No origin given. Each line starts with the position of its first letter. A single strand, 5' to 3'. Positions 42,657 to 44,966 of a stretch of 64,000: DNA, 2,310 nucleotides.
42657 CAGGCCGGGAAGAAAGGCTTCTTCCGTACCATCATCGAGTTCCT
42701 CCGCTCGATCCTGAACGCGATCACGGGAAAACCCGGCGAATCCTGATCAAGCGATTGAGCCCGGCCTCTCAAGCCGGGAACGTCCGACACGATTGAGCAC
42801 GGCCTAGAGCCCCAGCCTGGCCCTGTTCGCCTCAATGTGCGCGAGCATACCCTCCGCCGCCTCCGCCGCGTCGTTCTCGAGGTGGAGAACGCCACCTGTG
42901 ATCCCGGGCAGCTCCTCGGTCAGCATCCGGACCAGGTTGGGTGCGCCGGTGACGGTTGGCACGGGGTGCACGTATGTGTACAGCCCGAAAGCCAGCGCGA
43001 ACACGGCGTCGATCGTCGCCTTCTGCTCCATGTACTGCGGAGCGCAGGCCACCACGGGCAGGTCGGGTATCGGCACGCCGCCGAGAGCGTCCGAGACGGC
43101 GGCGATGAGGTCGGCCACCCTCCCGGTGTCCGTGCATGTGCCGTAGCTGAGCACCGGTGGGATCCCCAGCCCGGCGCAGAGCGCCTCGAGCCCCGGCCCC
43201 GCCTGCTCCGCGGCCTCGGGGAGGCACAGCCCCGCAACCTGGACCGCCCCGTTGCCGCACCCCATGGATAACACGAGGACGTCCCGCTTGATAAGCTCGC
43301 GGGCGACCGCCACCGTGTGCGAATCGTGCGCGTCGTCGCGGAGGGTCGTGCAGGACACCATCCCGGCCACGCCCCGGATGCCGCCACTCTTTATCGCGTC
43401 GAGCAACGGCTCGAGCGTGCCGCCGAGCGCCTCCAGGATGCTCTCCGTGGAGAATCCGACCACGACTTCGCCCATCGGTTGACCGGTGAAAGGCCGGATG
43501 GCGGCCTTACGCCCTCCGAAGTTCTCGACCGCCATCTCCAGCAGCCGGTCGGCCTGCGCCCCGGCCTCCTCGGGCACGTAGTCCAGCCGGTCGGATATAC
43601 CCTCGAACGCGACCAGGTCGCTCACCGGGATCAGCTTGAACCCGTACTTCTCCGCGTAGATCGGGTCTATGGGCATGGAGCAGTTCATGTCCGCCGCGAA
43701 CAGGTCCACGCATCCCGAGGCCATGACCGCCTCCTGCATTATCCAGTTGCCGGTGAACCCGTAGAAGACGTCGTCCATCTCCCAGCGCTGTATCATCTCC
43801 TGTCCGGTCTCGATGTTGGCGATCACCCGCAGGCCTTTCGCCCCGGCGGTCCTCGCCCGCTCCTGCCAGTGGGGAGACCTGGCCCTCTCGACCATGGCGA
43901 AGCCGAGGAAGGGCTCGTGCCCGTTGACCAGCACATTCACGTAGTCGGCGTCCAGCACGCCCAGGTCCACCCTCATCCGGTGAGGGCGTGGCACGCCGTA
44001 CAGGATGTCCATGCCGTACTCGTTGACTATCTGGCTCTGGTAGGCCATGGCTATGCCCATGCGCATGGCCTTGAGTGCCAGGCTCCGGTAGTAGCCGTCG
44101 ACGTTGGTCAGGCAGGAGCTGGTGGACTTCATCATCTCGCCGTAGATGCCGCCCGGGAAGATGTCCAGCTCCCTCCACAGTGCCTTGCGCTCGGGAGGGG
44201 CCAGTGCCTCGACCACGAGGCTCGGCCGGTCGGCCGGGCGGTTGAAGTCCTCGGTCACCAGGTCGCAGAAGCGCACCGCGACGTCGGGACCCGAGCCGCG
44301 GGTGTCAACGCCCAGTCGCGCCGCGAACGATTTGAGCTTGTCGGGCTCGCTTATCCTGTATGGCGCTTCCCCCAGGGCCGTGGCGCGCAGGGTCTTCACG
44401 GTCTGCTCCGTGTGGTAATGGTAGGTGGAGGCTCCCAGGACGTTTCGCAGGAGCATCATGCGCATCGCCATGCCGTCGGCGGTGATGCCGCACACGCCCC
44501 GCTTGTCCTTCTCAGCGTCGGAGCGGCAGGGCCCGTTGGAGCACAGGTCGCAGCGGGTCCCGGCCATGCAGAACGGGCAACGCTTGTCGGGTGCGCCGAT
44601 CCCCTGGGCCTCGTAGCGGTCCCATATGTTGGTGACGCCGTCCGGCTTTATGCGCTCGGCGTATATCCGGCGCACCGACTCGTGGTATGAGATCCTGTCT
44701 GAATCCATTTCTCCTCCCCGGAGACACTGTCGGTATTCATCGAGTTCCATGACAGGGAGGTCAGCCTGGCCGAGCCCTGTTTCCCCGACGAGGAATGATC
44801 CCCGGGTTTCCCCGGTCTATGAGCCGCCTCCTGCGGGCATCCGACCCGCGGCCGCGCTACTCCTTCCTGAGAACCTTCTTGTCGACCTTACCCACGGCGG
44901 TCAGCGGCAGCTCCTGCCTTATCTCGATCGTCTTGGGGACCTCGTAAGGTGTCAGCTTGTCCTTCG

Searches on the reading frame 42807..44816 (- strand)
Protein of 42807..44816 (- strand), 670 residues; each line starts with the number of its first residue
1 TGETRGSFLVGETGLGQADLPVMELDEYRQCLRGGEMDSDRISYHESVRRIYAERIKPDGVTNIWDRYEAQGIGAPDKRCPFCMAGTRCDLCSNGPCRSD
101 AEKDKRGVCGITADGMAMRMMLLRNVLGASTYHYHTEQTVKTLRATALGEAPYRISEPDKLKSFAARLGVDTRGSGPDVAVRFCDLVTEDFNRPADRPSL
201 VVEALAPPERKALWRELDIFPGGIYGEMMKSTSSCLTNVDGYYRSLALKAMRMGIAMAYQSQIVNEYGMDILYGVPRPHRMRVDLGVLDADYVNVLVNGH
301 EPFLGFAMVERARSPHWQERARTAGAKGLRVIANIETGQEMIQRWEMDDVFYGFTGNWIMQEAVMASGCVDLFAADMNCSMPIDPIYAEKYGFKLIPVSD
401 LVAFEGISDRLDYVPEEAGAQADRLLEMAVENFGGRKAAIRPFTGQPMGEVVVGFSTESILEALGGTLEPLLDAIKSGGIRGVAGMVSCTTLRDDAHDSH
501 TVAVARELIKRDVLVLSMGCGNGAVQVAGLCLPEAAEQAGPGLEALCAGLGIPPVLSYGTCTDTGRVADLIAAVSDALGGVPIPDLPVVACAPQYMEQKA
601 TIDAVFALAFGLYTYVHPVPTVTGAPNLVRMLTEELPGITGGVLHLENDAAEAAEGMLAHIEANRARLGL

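Call 102: search_protein_families(library=pfam, proteins=[window:42807-44816:-], max_evalue=0.0001)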
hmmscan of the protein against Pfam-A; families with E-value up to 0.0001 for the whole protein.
window:42807-44816:- (670 aa): 1 family
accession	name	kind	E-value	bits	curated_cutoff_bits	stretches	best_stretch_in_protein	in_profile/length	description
PF03063.25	Prismane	-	1.1e-136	457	27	1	89-650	3-512/513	Prismane/CO dehydrogenase family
